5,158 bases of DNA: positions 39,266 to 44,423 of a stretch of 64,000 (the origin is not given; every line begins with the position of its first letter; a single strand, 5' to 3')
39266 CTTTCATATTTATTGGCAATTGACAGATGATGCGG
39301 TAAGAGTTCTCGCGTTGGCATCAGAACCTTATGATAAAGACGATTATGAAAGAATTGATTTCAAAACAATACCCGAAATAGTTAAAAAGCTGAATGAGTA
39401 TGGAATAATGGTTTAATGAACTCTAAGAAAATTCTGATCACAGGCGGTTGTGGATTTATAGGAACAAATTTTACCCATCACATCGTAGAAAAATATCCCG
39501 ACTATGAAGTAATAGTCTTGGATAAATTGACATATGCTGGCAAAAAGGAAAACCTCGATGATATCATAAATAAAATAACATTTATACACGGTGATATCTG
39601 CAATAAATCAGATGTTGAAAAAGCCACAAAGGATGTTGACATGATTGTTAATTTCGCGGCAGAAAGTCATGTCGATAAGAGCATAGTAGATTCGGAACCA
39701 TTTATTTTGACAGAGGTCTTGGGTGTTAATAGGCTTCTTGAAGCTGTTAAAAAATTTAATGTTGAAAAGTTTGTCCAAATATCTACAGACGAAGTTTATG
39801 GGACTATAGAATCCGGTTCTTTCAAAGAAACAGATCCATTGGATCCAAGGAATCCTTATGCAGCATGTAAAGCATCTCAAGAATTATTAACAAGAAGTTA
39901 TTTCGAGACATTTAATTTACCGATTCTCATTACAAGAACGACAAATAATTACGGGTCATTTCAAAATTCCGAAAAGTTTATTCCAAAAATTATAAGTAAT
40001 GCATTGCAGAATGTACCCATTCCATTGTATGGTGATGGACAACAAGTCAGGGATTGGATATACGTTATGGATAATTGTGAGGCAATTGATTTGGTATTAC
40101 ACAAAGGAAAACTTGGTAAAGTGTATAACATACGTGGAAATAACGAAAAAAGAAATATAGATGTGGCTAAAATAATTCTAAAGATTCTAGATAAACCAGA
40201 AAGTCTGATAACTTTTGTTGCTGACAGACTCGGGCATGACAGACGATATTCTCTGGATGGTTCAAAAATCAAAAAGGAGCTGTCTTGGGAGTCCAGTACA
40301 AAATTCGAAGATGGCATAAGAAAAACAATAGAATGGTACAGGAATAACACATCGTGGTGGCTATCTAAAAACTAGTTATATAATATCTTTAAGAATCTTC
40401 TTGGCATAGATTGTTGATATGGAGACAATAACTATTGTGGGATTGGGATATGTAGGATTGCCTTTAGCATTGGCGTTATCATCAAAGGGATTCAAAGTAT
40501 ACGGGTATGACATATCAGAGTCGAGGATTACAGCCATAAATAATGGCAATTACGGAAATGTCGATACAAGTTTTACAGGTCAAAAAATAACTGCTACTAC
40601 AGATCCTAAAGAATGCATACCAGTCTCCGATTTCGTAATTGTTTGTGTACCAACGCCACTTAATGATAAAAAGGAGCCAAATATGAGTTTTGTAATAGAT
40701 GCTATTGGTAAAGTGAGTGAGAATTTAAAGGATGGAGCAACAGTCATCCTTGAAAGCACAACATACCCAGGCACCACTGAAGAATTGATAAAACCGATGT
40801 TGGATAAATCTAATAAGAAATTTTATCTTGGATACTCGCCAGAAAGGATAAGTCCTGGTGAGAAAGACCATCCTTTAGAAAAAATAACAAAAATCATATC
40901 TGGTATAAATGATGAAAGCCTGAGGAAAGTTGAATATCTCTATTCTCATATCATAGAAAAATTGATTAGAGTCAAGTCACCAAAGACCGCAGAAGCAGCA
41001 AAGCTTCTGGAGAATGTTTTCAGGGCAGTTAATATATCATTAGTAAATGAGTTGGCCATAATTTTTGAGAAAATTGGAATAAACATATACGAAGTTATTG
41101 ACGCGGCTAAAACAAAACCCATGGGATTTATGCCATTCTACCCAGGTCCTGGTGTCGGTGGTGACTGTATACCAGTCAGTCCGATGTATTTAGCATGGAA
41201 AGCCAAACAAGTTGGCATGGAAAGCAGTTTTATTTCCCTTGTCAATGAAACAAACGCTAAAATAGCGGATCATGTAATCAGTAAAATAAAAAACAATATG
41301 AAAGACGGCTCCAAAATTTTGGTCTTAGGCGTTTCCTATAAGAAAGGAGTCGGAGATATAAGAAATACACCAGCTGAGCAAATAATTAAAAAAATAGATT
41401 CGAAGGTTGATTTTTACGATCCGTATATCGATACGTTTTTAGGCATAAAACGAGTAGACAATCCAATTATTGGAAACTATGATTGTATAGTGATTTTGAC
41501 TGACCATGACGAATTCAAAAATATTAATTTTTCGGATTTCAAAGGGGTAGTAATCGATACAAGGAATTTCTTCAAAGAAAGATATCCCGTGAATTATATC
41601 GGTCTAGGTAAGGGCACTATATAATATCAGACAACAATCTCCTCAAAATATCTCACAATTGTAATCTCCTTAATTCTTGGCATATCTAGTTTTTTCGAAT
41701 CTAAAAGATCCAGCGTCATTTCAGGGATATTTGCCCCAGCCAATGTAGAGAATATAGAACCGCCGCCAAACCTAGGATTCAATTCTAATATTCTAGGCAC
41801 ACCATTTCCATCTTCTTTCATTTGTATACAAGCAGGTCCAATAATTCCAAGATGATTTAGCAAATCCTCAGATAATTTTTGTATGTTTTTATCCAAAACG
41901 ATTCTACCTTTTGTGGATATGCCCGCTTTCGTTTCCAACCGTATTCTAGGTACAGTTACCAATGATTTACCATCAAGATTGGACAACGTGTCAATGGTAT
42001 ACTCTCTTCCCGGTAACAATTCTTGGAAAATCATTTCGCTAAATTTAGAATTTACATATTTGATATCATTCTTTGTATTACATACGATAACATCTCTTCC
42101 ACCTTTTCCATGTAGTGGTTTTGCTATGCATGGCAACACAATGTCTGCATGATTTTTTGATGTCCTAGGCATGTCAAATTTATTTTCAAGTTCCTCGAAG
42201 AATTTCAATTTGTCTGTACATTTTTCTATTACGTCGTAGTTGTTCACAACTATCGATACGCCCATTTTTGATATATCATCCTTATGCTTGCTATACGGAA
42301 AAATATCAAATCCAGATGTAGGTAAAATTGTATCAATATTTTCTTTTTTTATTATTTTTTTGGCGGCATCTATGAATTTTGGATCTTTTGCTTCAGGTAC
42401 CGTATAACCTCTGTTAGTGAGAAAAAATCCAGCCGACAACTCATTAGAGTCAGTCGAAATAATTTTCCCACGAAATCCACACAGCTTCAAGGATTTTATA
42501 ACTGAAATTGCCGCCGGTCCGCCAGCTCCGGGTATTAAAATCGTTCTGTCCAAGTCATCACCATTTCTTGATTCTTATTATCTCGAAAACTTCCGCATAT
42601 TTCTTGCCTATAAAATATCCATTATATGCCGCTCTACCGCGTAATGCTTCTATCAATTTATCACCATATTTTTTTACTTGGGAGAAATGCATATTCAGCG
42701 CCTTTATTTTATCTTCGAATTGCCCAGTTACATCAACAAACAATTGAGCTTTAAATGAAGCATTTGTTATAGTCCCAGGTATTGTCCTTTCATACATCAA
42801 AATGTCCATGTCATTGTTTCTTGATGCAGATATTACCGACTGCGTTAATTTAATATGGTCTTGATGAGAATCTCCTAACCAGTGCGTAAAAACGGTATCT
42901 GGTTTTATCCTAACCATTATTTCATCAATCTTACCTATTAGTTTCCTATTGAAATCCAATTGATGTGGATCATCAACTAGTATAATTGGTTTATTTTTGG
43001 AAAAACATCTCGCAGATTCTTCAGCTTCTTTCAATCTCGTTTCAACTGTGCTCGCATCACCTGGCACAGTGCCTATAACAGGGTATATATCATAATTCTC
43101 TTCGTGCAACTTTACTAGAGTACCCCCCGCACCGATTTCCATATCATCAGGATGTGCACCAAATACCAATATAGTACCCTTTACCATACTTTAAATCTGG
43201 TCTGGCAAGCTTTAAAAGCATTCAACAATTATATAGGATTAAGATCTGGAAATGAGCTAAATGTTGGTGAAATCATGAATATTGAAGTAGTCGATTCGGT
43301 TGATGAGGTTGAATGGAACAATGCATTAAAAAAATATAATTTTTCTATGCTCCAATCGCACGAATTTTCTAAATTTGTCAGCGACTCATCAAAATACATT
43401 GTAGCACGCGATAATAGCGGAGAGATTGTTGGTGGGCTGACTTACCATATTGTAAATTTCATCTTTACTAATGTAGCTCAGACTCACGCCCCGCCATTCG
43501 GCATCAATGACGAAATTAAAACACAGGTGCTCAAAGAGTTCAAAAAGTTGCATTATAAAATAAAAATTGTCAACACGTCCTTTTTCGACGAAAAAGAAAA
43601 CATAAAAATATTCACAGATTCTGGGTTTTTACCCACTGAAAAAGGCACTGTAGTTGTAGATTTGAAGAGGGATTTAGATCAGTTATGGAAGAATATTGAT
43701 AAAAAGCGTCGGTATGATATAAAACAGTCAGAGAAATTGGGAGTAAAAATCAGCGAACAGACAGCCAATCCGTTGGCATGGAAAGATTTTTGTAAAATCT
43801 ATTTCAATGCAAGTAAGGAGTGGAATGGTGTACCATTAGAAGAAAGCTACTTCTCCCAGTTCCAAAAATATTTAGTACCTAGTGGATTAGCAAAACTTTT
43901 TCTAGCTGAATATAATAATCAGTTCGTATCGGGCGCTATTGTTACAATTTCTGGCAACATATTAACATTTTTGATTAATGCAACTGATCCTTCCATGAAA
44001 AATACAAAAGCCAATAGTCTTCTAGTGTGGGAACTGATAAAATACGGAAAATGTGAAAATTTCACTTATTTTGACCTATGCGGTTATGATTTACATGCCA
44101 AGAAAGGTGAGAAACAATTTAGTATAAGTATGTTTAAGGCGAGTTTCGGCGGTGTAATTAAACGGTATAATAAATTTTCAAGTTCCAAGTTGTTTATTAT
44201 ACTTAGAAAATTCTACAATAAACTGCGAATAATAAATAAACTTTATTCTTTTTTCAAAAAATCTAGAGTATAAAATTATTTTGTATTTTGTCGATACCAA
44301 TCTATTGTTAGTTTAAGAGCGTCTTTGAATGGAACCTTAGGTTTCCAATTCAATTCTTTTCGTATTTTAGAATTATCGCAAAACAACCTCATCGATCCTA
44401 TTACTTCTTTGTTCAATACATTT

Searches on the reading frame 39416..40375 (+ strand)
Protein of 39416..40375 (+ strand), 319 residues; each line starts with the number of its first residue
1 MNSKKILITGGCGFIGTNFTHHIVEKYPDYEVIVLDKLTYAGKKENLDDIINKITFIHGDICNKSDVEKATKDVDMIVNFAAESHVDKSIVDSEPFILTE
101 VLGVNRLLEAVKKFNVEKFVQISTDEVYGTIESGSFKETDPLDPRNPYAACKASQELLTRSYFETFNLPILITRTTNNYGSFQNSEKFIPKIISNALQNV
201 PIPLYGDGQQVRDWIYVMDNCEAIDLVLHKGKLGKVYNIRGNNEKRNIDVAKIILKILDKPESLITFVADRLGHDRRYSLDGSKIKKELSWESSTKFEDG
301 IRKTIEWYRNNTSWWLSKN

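Call 52: search_protein_families(library=pfam, proteins=[window:39416-40375:+], max_evalue=0.00001)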
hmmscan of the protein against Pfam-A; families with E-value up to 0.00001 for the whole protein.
window:39416-40375:+ (319 aa): 7 families
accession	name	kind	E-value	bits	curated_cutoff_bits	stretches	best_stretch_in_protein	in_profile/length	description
PF16363.11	GDP_Man_Dehyd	-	8.4e-74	249.4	27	1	7-304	1-332/332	GDP-mannose 4,6 dehydratase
PF01370.27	Epimerase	-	1.8e-62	211.3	20.9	1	6-239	1-239/240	NAD dependent epimerase/dehydratase family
PF01073.25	3Beta_HSD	-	4.8e-19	68.9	22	1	7-218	1-219/280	3-beta hydroxysteroid dehydrogenase/isomerase family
PF04321.23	RmlD_sub_bind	-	2.8e-17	63.2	27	1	5-265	2-238/287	RmlD substrate binding domain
PF02719.21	Polysacc_synt_2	-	2.4e-15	56.9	20.2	1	6-128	1-132/293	Polysaccharide biosynthesis protein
PF07993.18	NAD_binding_4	-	1.3e-10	41.4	20.1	1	8-177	1-206/258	Male sterility protein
PF13460.12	NAD_binding_10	-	1.5e-09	38.4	27.2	1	10-161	1-134/184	NAD(P)H-binding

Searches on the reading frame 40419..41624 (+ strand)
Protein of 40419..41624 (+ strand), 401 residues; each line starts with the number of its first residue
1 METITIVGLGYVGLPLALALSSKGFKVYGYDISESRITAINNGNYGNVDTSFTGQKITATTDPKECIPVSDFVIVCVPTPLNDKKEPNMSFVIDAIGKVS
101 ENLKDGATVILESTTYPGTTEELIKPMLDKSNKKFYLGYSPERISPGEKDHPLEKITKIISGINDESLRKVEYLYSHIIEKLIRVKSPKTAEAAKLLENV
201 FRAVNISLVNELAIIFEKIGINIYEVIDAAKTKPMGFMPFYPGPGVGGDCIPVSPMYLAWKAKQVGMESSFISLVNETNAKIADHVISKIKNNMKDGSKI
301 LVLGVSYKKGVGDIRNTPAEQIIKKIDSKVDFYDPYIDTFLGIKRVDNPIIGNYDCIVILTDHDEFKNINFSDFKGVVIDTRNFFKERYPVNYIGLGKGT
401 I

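Call 52: search_protein_families(library=pfam, proteins=[window:40419-41624:+], max_evalue=0.00001)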
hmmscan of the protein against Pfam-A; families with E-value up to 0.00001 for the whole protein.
window:40419-41624:+ (401 aa): 5 families
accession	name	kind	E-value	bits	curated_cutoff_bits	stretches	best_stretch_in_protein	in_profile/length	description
PF03721.20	UDPG_MGDP_dh_N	-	6.8e-37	127.3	27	1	3-169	2-181/187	UDP-glucose/GDP-mannose dehydrogenase family, NAD binding domain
PF00984.24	UDPG_MGDP_dh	-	3.5e-30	104.4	25.4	1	189-280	1-93/94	UDP-glucose/GDP-mannose dehydrogenase family, central domain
PF03720.21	UDPG_MGDP_dh_C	-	5e-19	69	30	1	301-386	1-102/103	UDP-glucose/GDP-mannose dehydrogenase family, UDP binding domain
PF03446.21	NAD_binding_2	-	7.6e-11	42.7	21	1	3-127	1-107/161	NAD binding domain of 6-phosphogluconate dehydrogenase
PF01210.29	NAD_Gly3P_dh_N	-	3.8e-06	27.4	23.1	0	4-79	2-79/158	NAD-dependent glycerol-3-phosphate dehydrogenase N-terminus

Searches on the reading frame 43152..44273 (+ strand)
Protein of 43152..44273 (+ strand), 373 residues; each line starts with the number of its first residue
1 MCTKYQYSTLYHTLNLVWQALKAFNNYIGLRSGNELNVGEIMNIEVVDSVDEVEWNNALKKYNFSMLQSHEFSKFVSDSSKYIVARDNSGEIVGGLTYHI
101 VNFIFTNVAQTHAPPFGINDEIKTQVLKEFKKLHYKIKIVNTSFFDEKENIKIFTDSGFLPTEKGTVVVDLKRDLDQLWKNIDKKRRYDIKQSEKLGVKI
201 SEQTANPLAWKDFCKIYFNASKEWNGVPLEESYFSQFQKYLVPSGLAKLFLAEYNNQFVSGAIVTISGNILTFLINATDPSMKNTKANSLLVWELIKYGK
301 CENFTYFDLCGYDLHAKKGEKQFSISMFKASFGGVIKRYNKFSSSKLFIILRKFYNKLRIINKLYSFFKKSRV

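Call 52: search_protein_families(library=pfam, proteins=[window:43152-44273:+], max_evalue=0.00001)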
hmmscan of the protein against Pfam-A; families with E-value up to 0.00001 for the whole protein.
window:43152-44273:+ (373 aa): 2 families
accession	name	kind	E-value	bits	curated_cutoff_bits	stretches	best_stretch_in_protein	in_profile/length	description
PF02388.22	FemAB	-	2.4e-10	40.2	24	0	167-255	154-239/406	FemAB family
PF13480.13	Acetyltransf_6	-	9.9e-09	35.9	22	1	185-317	2-142/143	Acetyltransferase (GNAT) domain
